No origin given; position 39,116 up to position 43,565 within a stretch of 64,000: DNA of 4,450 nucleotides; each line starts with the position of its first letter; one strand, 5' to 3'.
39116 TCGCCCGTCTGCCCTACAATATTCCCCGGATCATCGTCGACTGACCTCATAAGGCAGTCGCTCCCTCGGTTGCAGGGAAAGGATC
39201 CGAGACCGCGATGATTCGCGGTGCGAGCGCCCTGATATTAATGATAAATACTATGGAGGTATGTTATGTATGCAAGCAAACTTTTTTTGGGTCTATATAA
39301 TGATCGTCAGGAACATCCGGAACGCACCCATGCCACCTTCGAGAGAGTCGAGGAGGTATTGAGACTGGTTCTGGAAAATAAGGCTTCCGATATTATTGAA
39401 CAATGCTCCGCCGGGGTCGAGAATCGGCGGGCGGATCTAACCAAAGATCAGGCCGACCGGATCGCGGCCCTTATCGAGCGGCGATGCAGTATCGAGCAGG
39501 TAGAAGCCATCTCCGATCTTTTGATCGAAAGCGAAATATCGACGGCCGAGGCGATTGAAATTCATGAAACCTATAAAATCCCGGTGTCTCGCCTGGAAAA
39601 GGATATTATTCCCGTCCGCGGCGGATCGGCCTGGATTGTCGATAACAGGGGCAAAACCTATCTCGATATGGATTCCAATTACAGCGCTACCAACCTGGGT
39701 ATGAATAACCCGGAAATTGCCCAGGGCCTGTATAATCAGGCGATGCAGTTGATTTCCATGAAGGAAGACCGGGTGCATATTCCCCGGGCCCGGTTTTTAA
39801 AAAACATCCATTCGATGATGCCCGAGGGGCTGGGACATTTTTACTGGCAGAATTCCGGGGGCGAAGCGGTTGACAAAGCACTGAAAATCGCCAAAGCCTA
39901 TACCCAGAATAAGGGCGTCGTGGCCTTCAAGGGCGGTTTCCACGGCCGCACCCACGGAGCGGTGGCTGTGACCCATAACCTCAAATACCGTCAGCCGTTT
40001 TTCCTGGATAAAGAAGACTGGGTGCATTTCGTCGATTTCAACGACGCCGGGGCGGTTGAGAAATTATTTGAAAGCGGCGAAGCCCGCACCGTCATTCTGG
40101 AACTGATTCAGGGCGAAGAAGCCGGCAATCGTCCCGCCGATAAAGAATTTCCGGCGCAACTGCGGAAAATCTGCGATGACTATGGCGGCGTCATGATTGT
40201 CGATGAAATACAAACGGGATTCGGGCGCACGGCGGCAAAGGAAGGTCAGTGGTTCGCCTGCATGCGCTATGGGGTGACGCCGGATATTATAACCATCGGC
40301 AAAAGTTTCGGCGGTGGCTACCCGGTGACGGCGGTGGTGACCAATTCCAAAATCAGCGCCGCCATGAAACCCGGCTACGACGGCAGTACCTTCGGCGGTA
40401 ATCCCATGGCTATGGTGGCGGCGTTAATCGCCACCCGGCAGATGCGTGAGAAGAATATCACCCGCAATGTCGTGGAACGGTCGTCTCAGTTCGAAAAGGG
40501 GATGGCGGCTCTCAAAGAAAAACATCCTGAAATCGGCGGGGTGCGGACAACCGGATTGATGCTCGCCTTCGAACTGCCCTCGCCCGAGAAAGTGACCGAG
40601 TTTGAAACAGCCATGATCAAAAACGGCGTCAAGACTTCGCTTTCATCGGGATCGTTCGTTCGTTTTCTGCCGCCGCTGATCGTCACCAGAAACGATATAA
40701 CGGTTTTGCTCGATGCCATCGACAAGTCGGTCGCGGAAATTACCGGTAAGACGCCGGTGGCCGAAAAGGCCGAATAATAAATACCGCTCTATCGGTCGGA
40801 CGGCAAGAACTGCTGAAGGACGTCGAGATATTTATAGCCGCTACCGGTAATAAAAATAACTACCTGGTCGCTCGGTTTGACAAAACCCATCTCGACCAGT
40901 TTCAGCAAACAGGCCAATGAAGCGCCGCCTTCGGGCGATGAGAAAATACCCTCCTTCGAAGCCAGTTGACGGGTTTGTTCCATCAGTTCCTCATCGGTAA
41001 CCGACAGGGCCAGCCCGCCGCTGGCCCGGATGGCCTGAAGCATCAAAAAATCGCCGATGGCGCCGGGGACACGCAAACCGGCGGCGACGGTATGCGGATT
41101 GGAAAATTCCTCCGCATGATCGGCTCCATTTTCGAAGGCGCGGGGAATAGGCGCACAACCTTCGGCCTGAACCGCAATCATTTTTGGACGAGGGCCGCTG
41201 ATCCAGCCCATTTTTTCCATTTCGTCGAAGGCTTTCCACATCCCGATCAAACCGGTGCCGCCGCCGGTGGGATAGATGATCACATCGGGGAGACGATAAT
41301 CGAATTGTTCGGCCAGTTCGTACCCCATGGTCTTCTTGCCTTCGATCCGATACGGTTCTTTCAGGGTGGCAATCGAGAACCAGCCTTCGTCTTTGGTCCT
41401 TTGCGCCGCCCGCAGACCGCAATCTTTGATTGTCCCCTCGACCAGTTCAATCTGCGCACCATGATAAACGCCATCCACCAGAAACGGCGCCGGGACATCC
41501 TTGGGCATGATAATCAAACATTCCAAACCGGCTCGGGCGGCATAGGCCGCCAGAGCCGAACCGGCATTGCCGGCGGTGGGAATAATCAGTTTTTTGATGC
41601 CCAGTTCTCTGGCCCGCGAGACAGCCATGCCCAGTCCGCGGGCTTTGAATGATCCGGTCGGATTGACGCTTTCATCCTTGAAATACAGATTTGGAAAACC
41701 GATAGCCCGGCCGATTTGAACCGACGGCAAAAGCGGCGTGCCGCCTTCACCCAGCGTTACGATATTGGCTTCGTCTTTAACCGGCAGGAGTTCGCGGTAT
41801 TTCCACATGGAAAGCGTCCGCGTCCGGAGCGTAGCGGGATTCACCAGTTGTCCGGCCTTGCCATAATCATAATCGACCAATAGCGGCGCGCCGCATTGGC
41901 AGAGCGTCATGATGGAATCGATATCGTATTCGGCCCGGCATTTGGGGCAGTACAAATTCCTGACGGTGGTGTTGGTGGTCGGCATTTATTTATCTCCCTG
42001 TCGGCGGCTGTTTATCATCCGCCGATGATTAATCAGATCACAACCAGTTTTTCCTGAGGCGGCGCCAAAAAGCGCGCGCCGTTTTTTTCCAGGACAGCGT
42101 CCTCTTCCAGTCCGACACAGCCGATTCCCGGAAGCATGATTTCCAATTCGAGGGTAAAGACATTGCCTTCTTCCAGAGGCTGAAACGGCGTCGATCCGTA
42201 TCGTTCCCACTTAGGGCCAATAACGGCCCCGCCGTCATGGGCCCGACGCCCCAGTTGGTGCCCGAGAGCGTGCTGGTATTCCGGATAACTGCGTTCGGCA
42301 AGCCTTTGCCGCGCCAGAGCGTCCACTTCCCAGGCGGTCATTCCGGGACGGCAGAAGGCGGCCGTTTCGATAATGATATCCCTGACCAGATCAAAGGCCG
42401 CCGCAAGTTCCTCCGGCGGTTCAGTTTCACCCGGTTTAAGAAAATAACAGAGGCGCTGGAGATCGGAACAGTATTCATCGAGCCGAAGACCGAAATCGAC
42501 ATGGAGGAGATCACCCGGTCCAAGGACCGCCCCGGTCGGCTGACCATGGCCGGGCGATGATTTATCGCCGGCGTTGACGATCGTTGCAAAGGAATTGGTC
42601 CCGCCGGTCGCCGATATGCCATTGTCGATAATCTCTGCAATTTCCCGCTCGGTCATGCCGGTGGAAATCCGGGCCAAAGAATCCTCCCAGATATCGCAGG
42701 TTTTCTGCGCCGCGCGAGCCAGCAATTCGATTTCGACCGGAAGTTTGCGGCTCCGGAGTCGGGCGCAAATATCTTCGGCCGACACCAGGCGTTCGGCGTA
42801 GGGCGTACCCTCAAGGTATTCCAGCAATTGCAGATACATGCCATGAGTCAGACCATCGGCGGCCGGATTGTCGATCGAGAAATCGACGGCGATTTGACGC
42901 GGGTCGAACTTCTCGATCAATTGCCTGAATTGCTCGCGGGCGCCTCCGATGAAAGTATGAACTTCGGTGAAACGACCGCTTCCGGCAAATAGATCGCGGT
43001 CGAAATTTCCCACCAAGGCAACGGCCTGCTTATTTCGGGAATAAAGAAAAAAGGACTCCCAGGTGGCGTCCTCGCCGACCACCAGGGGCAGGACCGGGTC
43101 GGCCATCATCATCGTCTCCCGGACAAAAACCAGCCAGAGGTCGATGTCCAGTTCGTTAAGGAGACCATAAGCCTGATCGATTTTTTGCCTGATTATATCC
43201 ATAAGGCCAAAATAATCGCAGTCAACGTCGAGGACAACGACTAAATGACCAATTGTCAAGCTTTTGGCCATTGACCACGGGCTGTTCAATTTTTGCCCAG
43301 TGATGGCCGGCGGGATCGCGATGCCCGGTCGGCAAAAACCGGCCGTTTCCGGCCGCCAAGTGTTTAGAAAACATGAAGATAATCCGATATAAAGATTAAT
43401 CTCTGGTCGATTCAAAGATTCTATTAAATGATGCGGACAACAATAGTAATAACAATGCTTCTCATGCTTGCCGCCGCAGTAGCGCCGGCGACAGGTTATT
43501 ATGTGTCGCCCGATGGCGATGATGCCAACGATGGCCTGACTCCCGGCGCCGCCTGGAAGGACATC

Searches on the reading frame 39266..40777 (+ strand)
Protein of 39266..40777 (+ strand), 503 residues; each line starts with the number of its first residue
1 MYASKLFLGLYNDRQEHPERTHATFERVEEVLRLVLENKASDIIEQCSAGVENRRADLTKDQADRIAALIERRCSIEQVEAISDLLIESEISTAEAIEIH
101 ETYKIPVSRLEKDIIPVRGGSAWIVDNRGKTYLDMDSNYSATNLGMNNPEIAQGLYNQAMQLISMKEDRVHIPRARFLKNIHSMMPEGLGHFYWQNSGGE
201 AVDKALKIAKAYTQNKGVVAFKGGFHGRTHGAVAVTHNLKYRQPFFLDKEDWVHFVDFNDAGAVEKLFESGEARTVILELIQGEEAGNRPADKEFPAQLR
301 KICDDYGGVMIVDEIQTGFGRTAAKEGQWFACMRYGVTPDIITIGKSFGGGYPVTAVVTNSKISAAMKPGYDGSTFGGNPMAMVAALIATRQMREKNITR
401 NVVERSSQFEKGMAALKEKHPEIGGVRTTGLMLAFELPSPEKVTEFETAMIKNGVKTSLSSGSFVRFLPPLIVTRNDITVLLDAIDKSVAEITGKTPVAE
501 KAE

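Call 10: search_protein_families(library=pfam, proteins=[window:39266-40777:+], max_evalue=0.001)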
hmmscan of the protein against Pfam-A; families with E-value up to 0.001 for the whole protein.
window:39266-40777:+ (503 aa): 1 family
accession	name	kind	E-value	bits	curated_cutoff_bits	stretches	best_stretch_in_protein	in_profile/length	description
PF00202.27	Aminotran_3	-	1.9e-83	280.9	30.5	1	114-487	11-401/403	Aminotransferase class-III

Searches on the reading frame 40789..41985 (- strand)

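Call 10: search_protein_families(library=pfam, proteins=[window:40789-41985:-], max_evalue=0.001)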
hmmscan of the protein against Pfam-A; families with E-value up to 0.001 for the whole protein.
window:40789-41985:- (398 aa): 1 family
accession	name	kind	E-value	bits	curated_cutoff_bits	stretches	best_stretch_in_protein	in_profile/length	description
PF00291.31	PALP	-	3e-75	253.7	35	1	76-381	1-295/295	Pyridoxal-phosphate dependent enzyme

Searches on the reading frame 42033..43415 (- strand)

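Call 10: search_protein_families(library=pfam, proteins=[window:42033-43415:-], max_evalue=0.001)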
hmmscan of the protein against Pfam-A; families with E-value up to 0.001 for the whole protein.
window:42033-43415:- (460 aa): 1 family
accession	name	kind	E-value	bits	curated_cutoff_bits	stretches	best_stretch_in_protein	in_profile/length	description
PF00557.29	Peptidase_M24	-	2.3e-37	129.2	23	1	231-442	2-206/208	Metallopeptidase family M24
